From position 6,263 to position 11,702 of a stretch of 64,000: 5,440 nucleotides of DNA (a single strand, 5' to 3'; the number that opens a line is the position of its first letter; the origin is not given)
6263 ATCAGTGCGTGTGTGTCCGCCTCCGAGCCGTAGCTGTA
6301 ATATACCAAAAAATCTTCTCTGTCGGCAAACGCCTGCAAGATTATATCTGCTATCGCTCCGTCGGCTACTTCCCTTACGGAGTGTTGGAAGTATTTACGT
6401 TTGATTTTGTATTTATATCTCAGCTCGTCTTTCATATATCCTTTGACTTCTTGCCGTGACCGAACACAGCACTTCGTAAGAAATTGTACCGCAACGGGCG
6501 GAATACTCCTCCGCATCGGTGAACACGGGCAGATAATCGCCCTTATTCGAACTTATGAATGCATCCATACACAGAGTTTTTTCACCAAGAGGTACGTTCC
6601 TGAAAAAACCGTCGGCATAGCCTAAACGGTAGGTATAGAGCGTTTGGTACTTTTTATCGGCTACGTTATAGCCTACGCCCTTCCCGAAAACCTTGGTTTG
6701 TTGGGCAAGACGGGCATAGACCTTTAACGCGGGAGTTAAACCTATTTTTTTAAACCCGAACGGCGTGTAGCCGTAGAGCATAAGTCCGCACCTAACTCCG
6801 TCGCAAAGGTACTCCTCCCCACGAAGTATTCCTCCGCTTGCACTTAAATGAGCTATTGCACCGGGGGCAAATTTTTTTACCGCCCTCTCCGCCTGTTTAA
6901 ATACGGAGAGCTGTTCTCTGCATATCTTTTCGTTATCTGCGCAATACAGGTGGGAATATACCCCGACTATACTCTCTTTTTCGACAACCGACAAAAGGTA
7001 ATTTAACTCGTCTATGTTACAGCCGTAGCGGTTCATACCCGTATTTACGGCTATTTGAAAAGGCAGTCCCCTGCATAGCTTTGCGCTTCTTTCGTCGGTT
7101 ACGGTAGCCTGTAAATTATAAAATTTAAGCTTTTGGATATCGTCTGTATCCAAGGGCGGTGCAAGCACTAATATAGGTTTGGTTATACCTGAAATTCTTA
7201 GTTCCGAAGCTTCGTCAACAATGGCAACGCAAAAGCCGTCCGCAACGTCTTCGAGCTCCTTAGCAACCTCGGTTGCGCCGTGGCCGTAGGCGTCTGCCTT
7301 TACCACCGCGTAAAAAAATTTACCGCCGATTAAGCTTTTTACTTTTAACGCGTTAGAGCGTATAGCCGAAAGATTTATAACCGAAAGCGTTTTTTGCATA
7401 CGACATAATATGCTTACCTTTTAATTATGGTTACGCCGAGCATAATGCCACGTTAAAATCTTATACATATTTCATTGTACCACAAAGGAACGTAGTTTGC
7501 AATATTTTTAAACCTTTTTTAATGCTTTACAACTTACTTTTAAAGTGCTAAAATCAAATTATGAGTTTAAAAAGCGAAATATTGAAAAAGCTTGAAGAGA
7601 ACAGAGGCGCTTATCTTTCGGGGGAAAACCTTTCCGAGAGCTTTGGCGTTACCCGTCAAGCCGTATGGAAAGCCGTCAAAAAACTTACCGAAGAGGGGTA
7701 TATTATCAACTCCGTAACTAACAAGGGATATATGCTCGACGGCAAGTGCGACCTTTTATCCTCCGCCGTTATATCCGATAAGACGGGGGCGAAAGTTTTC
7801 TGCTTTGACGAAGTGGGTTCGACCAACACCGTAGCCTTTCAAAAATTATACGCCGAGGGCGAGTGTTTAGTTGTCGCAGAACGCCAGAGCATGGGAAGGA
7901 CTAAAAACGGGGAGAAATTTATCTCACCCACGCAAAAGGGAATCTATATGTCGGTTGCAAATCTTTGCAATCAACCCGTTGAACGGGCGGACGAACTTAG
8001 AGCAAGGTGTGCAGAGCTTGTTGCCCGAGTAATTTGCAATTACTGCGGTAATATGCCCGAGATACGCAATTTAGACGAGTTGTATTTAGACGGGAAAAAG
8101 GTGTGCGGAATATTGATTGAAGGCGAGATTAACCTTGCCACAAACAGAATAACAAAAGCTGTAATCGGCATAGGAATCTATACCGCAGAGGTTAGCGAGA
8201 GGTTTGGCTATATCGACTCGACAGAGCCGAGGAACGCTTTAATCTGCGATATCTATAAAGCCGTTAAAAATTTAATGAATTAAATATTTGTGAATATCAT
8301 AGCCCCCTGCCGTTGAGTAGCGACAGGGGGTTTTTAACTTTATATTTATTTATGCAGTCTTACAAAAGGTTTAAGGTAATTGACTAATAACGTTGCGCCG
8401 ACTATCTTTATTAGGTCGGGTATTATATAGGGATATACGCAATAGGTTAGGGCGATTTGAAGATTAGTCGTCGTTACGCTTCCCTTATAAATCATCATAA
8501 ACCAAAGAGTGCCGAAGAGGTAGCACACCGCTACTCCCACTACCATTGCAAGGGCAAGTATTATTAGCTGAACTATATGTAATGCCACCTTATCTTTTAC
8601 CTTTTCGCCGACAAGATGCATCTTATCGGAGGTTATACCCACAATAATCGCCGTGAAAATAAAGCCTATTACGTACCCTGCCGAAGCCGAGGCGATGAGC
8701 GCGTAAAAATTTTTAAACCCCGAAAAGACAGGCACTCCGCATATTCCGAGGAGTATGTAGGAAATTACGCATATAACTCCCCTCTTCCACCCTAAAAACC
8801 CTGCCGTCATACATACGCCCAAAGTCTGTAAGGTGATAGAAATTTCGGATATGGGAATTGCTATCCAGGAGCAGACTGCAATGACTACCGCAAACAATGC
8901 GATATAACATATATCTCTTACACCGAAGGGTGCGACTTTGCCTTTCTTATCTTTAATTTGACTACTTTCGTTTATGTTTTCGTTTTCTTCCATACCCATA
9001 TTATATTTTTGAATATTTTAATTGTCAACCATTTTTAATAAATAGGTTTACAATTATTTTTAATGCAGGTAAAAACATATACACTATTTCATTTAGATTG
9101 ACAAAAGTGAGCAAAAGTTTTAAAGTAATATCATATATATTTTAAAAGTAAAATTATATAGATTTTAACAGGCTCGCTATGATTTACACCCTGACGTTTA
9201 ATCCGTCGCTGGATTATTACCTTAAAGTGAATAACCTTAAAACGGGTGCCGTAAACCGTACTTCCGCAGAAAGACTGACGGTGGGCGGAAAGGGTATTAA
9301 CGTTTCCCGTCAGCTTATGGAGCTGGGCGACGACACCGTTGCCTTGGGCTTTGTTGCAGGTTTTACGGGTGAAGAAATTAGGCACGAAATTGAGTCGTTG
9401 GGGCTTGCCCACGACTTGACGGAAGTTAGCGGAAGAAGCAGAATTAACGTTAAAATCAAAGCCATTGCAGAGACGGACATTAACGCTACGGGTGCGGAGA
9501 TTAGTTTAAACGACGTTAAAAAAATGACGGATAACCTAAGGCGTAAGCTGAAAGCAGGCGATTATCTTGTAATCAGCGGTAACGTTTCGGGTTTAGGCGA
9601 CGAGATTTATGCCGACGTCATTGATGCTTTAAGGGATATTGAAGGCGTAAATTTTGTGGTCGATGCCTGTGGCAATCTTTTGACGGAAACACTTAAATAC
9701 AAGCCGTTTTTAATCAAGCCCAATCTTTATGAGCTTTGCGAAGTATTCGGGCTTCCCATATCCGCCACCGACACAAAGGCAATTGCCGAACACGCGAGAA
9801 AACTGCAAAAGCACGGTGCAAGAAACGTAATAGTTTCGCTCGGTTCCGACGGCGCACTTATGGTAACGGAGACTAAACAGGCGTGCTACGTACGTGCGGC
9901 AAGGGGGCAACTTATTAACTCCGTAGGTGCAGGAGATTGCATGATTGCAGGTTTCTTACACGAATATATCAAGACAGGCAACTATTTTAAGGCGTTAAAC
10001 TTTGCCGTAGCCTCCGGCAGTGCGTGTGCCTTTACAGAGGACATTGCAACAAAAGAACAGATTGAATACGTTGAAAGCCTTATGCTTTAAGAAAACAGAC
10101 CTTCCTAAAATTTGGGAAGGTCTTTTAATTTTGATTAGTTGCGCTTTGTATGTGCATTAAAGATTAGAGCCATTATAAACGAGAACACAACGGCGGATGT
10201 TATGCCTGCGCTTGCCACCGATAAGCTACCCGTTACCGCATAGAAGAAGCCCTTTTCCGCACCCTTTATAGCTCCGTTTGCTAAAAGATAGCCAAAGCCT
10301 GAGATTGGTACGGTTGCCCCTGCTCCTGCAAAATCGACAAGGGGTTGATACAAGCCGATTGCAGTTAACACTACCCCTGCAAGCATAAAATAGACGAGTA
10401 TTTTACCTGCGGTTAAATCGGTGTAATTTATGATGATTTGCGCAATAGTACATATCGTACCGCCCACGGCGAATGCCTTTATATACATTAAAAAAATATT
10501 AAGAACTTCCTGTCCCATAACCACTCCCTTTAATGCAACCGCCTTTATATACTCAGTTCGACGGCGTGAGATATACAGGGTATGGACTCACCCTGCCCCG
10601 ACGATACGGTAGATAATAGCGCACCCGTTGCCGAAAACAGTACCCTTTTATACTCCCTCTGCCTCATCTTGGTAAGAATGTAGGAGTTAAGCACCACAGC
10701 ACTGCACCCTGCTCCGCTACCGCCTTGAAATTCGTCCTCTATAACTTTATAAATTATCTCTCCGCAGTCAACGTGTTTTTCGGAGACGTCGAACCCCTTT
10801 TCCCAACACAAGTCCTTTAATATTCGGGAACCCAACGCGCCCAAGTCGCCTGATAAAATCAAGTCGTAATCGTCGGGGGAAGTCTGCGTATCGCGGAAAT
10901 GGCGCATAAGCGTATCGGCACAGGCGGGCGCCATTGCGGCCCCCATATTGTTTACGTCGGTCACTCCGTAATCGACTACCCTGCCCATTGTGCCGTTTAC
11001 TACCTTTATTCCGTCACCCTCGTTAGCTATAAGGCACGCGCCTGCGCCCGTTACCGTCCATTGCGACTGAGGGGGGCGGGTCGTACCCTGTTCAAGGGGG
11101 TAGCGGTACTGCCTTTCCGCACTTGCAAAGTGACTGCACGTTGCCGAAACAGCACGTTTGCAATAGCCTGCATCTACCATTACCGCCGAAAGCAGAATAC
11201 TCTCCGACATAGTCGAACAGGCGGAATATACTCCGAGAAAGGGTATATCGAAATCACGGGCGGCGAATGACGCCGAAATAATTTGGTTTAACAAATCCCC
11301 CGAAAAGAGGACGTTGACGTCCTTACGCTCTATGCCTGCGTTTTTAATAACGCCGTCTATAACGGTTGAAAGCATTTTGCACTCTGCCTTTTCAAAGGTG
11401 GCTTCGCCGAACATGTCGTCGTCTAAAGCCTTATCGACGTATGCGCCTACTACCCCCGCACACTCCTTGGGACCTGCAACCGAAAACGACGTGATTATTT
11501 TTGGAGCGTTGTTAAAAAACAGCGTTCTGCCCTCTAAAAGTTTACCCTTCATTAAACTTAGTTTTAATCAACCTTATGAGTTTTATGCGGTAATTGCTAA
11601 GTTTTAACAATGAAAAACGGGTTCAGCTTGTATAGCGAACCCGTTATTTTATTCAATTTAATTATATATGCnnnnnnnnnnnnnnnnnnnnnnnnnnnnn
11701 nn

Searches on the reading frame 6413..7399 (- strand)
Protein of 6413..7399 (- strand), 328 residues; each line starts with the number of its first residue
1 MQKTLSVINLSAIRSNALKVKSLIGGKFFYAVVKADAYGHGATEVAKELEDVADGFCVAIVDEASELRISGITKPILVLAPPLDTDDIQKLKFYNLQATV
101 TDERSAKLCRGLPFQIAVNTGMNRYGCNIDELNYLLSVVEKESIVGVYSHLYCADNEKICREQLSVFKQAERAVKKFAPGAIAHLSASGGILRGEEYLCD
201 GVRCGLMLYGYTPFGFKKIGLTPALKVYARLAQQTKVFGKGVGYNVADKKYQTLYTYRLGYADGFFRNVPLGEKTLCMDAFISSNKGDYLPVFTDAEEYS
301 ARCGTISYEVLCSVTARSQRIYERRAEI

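Call 68: search_protein_families(library=pfam, proteins=[window:6413-7399:-], max_evalue=0.0001)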
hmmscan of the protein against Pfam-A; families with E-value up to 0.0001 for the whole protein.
window:6413-7399:- (328 aa): 2 families
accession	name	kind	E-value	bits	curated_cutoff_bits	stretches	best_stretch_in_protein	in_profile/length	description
PF01168.26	Ala_racemase_N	-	3.2e-50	171.3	24.1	1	8-213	1-220/220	Alanine racemase, N-terminal domain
PF00842.27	Ala_racemase_C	-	5.1e-07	29.8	25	0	229-322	6-127/127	Alanine racemase, C-terminal domain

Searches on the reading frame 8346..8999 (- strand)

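Call 68: search_protein_families(library=pfam, proteins=[window:8346-8999:-], max_evalue=0.0001)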
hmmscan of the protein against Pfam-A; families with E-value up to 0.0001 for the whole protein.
window:8346-8999:- (217 aa): 1 family
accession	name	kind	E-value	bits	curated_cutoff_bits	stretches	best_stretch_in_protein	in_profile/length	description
PF02632.19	BioY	-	3.4e-34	118.2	25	1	51-210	2-139/140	BioY family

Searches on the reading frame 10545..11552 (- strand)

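Call 68: search_protein_families(library=pfam, proteins=[window:10545-11552:-], max_evalue=0.0001)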
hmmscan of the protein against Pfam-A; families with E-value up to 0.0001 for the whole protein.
window:10545-11552:- (335 aa): 1 family
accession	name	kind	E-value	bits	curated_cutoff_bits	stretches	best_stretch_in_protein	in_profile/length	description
PF07451.17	SpoVAD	-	7.2e-136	452.7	22.1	1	9-333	3-328/329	Stage V sporulation protein AD (SpoVAD)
